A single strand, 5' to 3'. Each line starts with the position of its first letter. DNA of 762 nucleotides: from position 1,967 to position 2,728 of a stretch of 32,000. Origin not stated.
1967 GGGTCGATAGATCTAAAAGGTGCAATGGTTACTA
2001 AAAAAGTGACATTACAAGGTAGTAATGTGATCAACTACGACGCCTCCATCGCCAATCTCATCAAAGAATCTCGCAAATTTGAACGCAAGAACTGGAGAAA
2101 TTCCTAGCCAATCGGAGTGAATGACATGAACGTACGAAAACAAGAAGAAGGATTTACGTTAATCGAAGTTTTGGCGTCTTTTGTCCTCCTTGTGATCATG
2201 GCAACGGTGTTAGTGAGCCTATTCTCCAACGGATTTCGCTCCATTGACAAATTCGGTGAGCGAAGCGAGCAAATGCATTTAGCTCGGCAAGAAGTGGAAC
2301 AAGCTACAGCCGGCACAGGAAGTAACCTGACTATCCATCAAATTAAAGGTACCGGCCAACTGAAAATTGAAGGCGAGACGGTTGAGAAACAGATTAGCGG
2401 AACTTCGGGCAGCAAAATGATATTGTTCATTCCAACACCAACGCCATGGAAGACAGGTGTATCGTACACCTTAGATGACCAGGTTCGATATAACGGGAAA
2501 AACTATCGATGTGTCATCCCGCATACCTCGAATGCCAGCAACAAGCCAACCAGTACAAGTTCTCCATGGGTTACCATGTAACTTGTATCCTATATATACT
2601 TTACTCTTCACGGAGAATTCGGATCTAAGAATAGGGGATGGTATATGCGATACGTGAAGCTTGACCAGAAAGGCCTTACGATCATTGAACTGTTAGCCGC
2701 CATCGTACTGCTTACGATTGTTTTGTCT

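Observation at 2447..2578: A minor pilin is fused to a CBM5/12-type chitin-binding module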

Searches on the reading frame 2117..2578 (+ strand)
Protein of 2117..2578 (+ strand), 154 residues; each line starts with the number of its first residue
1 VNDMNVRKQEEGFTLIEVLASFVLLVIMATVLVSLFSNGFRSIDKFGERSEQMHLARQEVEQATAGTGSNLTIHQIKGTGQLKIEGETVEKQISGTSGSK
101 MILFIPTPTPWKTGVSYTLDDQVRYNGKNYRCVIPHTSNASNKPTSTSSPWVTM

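Call 3: search_protein_families(library=pfam, proteins=[window:2117-2578:+], max_evalue=1)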
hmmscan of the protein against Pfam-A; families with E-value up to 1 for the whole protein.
window:2117-2578:+ (154 aa): 2 families
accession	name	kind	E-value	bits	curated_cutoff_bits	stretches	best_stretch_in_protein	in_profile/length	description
PF02839.19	CBM_5_12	-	2.1e-12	47.3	26.2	1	111-151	2-43/44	Carbohydrate-binding module family 5/12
PF07963.17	N_methyl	-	1.4e-05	24.9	21.2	1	7-32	1-26/27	Prokaryotic N-terminal methylation motif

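Call 4: search_protein_families(library=ncbifam, proteins=[window:2117-2578:+], max_evalue=1)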
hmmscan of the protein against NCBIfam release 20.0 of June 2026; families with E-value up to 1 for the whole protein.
window:2117-2578:+ (154 aa): 13 families
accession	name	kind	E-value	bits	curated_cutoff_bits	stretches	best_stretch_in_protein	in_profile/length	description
NF041013.1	T4P_ComGE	equivalog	1.7e-07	31.3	49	1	9-84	2-78/83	competence type IV pilus minor pilin ComGE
NF041002.1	pilin_ComGF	equivalog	8.5e-07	29.3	80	1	10-94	1-84/139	competence type IV pilus minor pilin ComGF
TIGR02599.1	TIGR02599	subfamily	0.0005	19.4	256.5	1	12-63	1-52/361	Verru_Chthon cassette protein C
NF047828.1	T3SSXpsI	equivalog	0.00056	19.9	150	1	11-78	2-67/132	type II secretion system protein XpsI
NF007660.0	PRK10332.1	equivalog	0.0019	18.7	86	1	8-63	6-58/107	prepilin-type N-terminal cleavage/methylation domain-containing protein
TIGR01707.1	gspI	equivalog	0.0046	17.4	44.35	1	12-65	1-50/101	type II secretion system minor pseudopilin GspI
NF006453.0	PRK08808.1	equivalog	0.0082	15.2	295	1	7-54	3-46/211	type II secretion system protein J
NF038304.1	EPS_HpsC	equivalog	0.0084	15.7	200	1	4-38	14-48/318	hormogonium polysaccharide secretion pseudopilin HpsC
NF040982.1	ComGD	equivalog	0.017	15.5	70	1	10-44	1-35/139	competence type IV pilus minor pilin ComGD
NF007800.0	PRK10506.1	equivalog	0.026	14.4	158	1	7-31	5-29/163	prepilin peptidase-dependent protein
TIGR01708.2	typeII_sec_gspH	equivalog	0.047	13.7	80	1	10-44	1-37/169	type II secretion system minor pseudopilin GspH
TIGR02532.1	IV_pilin_GFxxxE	domain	0.068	13.1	16.3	1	12-32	3-23/24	prepilin-type N-terminal cleavage/methylation domain-containing protein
NF040999.1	pilin_ComGC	equivalog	0.63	10.3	75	0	10-35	1-26/84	competence type IV pilus major pilin ComGC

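Call 6: find_homologous_proteins(query=window:2117-2578:+)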
Query window:2117-2578:+ (154 aa): 3 proteins with E <= 0.001 among 51 candidates.
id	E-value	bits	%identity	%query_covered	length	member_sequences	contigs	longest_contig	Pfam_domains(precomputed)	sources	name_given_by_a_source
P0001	1.3e-93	328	100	98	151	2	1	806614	PF02839.20,PF07963.18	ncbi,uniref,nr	ncbi:hypothetical protein BVG16_05770 [Paenibacillus selenitireducens]|uniref:Chitin-binding type-3 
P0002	8.4e-54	199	62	97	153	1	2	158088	PF02839.20,PF07963.18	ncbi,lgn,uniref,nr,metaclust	ncbi:carbohydrate-binding protein [Paenibacillus pini]|uniref:Chitin-binding type-3 domain-containin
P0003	1.3e-52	195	60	96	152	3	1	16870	PF02839.20,PF07963.18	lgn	-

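Call 19: search_protein_representatives(protein=window:2117-2578:+)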
Query: 154 residues. Proteins with E-value up to 0.001 (for the whole library): 798; up to 1e-10: 92; up to 1e-30: 5. The best 150 are listed.
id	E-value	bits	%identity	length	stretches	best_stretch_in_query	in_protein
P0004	4.5e-43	162.5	50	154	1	8-152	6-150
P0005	6.4e-43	162.0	55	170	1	5-149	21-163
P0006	3.3e-41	156.4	35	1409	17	106-146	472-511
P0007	4.2e-35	136.7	51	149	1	15-151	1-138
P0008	9.2e-34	132.3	47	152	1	4-149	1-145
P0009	1.7e-30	121.7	30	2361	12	108-152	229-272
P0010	7.4e-27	109.9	50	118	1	3-109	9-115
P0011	4.4e-26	107.4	39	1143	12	109-146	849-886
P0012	2.7e-25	104.9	35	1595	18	109-141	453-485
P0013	4.8e-24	100.8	34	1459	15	109-141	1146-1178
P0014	2.2e-23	98.7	37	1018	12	108-140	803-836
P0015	6.0e-23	97.3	39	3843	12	110-139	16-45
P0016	2.0e-22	95.6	37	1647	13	110-140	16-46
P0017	2.0e-22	95.6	37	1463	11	110-139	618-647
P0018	2.4e-22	95.3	35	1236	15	109-141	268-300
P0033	1.3e-16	76.7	34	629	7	106-152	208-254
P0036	2.2e-16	76.0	41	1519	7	110-141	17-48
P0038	3.1e-16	75.5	40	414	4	110-144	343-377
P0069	6.8e-13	64.7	38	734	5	106-151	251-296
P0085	3.7e-11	59.1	35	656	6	110-140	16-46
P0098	1.4e-10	57.1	31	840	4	83-145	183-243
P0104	1.8e-10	56.9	39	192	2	110-153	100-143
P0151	5.5e-09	52.0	37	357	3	110-151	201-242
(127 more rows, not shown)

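Call 23: search_solved_structures(query=window:2126-2578:+, max_evalue=1, show_alignments=5)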
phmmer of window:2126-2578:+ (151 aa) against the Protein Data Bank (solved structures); distinct sequences matched with E-value up to 1: 13.
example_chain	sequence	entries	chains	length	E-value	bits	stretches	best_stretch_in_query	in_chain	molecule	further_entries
4ny2_A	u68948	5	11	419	9e-08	35.1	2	107-149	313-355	Deacetylase DA1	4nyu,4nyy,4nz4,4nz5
4nz1_A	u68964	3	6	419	9e-08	35.1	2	107-149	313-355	Deacetylase DA1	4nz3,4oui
1ed7_A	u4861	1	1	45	1.1e-06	31.5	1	108-148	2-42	CHITINASE A1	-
8yh4_A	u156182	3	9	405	2.7e-06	30.3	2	106-149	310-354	NodB homology domain-containing protein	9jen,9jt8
9jt0_A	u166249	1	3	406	2.7e-06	30.3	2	106-149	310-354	NodB homology domain-containing protein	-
8yfp_A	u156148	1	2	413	2.8e-06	30.2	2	106-149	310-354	NodB homology domain-containing protein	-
9jeo_A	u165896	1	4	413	2.8e-06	30.2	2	106-149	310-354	NodB homology domain-containing protein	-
3wx7_A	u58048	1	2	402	1.3e-05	28.1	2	105-146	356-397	Chitin oligosaccharide deacetylase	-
4ilv_A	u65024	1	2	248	0.0054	19.6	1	106-148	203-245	Intradiol ring-cleavage dioxygenase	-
4tx8_A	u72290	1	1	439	0.15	14.9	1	107-146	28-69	Probable chitinase A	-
8fk7_A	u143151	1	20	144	0.42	13.5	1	16-81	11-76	Flagellin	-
8k1m_C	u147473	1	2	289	0.7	12.7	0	44-99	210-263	Multidrug efflux system ATP-binding protein Rv1218c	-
8k1n_E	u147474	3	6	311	0.81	12.6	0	44-99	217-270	Multidrug efflux system ATP-binding protein Rv1218c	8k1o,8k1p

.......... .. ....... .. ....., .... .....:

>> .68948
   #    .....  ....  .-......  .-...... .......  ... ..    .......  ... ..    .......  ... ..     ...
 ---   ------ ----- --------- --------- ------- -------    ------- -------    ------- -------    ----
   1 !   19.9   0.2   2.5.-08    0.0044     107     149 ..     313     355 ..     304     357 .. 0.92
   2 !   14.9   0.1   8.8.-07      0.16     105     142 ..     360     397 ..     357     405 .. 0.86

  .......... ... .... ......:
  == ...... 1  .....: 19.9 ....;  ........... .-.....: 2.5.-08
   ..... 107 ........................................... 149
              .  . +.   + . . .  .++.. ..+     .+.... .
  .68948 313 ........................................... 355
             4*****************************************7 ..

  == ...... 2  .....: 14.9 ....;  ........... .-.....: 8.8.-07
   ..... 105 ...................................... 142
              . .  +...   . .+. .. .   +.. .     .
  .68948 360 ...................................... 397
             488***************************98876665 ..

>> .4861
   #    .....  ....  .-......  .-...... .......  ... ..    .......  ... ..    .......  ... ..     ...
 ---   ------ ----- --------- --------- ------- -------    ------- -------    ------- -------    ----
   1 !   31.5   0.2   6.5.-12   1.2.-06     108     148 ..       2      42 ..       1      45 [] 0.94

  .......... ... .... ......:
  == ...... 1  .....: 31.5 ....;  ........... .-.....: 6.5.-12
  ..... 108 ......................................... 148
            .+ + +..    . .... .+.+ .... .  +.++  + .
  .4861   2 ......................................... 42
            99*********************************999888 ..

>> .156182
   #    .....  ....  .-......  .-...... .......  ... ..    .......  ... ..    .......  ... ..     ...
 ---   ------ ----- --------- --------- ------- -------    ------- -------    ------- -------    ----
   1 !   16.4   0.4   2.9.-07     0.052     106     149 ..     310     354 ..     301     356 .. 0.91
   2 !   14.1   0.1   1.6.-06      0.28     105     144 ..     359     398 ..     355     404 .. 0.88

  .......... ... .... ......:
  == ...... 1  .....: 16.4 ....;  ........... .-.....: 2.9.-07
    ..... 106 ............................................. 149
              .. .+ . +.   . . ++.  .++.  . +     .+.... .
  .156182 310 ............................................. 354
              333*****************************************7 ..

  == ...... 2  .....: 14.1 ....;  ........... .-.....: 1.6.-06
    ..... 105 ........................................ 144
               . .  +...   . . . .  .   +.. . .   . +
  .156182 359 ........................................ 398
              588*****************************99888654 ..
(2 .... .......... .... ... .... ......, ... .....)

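Call 26: predict_structure(protein=window:2126-2578:+)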
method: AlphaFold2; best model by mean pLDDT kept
length: 151 residues; sequences in the alignment: 1
mean_pLDDT: 51.9   pTM: 0.23
mean pLDDT of the five models: 51.9, 50.1, 49.2, 47.9, 45.7
residues with pLDDT >= 90: 14; 70-90: 12; 50-70: 39; < 50: 86
segments of 3 or more residues with pLDDT < 50: 1-3, 54-99, 106-116, 121-123, 132-151
pLDDT, mean of each block of 10 residues (from residue 1): 53 88 94 76 58 49 38 36 37 40 49 47 50 37 29 26
secondary structure, 60 per line:
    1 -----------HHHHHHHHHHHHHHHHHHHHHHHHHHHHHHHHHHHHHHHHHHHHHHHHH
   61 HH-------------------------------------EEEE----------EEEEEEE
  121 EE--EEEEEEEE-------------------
elements in order: H12-62 E100-103 E114-122 E125-132

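Call 27: find_homologous_proteins(query=A1, max_evalue=0.00001)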
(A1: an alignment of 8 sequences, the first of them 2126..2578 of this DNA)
Query A1 (8 sequences) (151 aa, profile of the alignment): 15 proteins with E <= 0.00001 among 8000 candidates.
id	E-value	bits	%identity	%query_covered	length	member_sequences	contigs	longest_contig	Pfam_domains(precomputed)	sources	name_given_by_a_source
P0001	2.3e-72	260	100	100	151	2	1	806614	PF02839.20,PF07963.18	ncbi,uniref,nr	ncbi:hypothetical protein BVG16_05770 [Paenibacillus selenitireducens]|uniref:Chitin-binding type-3 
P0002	4.8e-69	249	62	99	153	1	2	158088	PF02839.20,PF07963.18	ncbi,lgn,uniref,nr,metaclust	ncbi:carbohydrate-binding protein [Paenibacillus pini]|uniref:Chitin-binding type-3 domain-containin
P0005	9.6e-66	238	54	97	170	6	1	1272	PF02839.20,PF07963.18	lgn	-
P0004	2.3e-65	237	50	95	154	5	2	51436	PF02839.20,PF07963.18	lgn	-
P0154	1.3e-64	234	51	95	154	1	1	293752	PF02839.20,PF07963.18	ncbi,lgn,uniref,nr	ncbi:carbohydrate-binding protein [Paenibacillus aquistagni]|uniref:Prepilin-type N-terminal cleavag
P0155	1.0e-63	231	51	95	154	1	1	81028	PF02839.20,PF07963.18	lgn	-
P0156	1.0e-62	228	51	95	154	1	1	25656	PF02839.20,PF07963.18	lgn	-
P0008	1.0e-61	225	47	97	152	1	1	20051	PF02839.20,PF07963.18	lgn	-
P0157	2.1e-61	224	50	98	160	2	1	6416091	PF02839.20,PF07963.18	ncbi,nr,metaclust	ncbi:hypothetical protein AMS62_06815 [Bacillus sp. FJAT-18019]|nr:hypothetical protein AMS62_06815 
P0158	4.6e-59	216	48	95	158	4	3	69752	PF02839.20,PF07963.18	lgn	-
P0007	9.0e-59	215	51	91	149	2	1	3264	PF02839.20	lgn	-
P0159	1.7e-56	208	47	95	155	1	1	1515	PF02839.20,PF07963.18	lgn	-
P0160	7.3e-54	200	56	91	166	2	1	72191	PF02839.20,PF07963.18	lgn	-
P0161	1.0e-41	160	56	68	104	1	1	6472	PF07963.18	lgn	-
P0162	3.1e-6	45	30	40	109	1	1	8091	PF07963.18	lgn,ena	-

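Call 30: find_encoding_contigs(protein=P0002, flank=10000, max_places=2)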
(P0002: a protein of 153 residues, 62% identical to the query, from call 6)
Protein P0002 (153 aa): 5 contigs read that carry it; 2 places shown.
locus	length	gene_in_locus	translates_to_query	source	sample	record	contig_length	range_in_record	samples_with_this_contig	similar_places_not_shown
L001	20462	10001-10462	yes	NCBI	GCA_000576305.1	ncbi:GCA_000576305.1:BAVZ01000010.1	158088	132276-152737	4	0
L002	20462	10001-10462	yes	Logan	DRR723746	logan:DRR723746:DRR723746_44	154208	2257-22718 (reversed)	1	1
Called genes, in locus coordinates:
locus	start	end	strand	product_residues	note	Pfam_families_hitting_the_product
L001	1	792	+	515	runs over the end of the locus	PF00072:Response_reg, PF00165:HTH_AraC, PF12833:HTH_18, PF00165:HTH_AraC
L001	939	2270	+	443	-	PF01547:SBP_bac_1, PF13416:SBP_bac_8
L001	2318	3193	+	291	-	PF00528:BPD_transp_1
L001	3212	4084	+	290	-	PF00528:BPD_transp_1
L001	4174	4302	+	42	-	-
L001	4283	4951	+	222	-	PF01625:PMSR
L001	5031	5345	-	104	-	-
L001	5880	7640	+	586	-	PF02839:CBM_5_12, PF00041:fn3, PF00704:Glyco_hydro_18, PF23916:TIM-barrel_EndoS (weak)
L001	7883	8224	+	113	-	PF09685:MamF_MmsF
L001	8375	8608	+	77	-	-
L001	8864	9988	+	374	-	PF23981:DUF7305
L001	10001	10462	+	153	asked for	PF07963:N_methyl (weak), PF02839:CBM_5_12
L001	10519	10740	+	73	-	PF07963:N_methyl (weak)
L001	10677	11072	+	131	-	-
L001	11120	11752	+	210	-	PF05157:MshEN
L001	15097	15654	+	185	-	PF07963:N_methyl (weak)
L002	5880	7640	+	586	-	PF02839:CBM_5_12, PF00041:fn3, PF00704:Glyco_hydro_18, PF23916:TIM-barrel_EndoS (weak)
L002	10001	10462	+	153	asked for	PF07963:N_methyl (weak), PF02839:CBM_5_12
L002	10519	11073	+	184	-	PF07963:N_methyl (weak)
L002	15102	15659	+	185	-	PF07963:N_methyl (weak)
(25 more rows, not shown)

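Call 31: find_encoding_contigs(protein=P0001, flank=10000, max_places=2)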
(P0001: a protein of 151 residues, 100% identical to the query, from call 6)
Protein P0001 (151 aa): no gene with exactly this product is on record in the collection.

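Call 32: find_encoding_contigs(protein=P0154, flank=10000, max_places=2)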
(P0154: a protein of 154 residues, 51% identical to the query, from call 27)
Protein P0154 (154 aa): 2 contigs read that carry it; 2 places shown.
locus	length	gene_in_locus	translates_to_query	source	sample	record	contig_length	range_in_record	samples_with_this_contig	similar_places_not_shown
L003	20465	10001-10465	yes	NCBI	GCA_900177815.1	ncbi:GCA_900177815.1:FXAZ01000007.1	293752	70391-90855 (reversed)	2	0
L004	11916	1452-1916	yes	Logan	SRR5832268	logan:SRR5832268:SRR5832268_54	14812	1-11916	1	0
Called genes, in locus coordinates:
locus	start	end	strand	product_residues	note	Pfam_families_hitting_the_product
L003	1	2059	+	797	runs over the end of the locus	PF02743:dCache_1, PF17853:GGDEF_2 (weak), PF00165:HTH_AraC (faint), PF12833:HTH_18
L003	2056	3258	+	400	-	PF07470:Glyco_hydro_88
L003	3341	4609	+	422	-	PF01408:GFO_IDH_MocA, PF02894:GFO_IDH_MocA_C, PF22725:GFO_IDH_MocA_C3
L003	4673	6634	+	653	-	PF27016:TCAF_N (faint), PF17291:M60-like_N, PF13402:Peptidase_M60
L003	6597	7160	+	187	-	PF13402:Peptidase_M60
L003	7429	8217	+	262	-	PF09580:Spore_YhcN_YlaJ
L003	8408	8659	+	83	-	PF00196:GerE, PF08281:Sigma70_r4_2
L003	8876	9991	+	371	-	-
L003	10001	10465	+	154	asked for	PF07963:N_methyl (weak), PF02839:CBM_5_12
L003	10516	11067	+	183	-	PF07963:N_methyl (weak)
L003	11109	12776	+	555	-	PF05157:MshEN, PF20720:nSTAND3 (faint), PF00437:T2SSE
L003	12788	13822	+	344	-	PF00437:T2SSE, PF13191:AAA_16 (faint)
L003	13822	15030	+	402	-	PF28597:T2SSF_N, PF00482:T2SSF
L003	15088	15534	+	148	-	PF07963:N_methyl (weak)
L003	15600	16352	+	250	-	PF06750:A24_N_bact, PF01478:Peptidase_A24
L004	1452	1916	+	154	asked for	PF07963:N_methyl (weak), PF02839:CBM_5_12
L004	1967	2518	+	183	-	PF07963:N_methyl (weak)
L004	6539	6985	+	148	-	PF07963:N_methyl (weak)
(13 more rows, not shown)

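Call 33: find_encoding_contigs(protein=P0161, flank=6000, max_places=2)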
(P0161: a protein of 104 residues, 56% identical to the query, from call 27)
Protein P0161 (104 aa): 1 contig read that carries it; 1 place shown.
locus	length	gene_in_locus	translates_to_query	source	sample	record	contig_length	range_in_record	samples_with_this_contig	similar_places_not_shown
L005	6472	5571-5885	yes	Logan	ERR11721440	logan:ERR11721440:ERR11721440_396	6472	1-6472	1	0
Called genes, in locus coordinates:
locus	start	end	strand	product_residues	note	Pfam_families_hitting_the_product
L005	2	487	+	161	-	?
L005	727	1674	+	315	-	PF06189:5-nucleotidase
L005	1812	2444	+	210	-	PF00440:TetR_N, PF21303:TetR_C_39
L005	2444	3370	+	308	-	PF02463:SMC_N (weak), PF00005:ABC_tran, PF13304:AAA_21 (weak), PF13732:DrrA1-3_C (weak)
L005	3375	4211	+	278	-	PF01061:ABC2_membrane, PF12698:ABC2_membrane_3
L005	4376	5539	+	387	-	PF23981:DUF7305 (weak)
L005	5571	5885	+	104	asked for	PF07963:N_methyl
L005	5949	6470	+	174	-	?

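Call 34: find_encoding_contigs(protein=P0157, flank=10000, max_places=1)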
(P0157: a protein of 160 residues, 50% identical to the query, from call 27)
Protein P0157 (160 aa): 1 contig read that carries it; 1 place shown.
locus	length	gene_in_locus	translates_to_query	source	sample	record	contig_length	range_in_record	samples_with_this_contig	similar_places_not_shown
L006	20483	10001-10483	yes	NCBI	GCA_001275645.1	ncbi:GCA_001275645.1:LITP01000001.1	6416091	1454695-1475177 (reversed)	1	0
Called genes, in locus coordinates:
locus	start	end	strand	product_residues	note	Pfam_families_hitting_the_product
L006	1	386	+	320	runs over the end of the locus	PF00528:BPD_transp_1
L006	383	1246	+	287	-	PF00528:BPD_transp_1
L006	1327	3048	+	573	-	PF02743:dCache_1, PF06580:His_kinase, PF02518:HATPase_c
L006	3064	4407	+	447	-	PF01547:SBP_bac_1, PF13416:SBP_bac_8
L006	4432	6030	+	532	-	PF00072:Response_reg, PF17853:GGDEF_2 (weak), PF00165:HTH_AraC, PF12833:HTH_18, PF00165:HTH_AraC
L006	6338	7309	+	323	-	PF00903:Glyoxalase, PF13669:Glyoxalase_4 (faint), PF00903:Glyoxalase (weak)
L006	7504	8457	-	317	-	PF08220:HTH_DeoR (faint), PF08279:HTH_11, PF13280:WYL, PF25583:WCX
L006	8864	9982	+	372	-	PF23981:DUF7305 (weak)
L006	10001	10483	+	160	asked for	PF07963:N_methyl, PF02839:CBM_5_12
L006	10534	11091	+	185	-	PF07963:N_methyl (weak)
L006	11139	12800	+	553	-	PF05157:MshEN, PF00437:T2SSE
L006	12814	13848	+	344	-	PF00437:T2SSE, PF25199:nSTAND_NTPase5 (weak)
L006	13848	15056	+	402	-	PF28597:T2SSF_N, PF00482:T2SSF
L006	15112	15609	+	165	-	PF07963:N_methyl (weak)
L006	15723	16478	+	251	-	PF06750:A24_N_bact, PF01478:Peptidase_A24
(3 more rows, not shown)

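Call 41: predict_structure(alignment_id=A2)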
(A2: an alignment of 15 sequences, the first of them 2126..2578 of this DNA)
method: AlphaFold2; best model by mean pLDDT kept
length: 151 residues; sequences in the alignment: 15
mean_pLDDT: 85.2   pTM: 0.55
mean pLDDT of the five models: 85.2, 83.4, 82.6, 82.3, 82.2
residues with pLDDT >= 90: 62; 70-90: 79; 50-70: 4; < 50: 6
segments of 3 or more residues with pLDDT < 50: 1-6
pLDDT, mean of each block of 10 residues (from residue 1): 48 84 91 80 84 89 83 81 90 86 91 95 92 93 91 89
secondary structure, 60 per line:
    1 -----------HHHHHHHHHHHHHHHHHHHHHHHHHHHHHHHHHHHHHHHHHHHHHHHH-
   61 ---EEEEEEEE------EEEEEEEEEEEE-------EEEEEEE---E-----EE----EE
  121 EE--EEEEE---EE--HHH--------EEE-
elements in order: H12-59 E64-71 E78-89 E97-103 E119-122 E125-129 E148-150
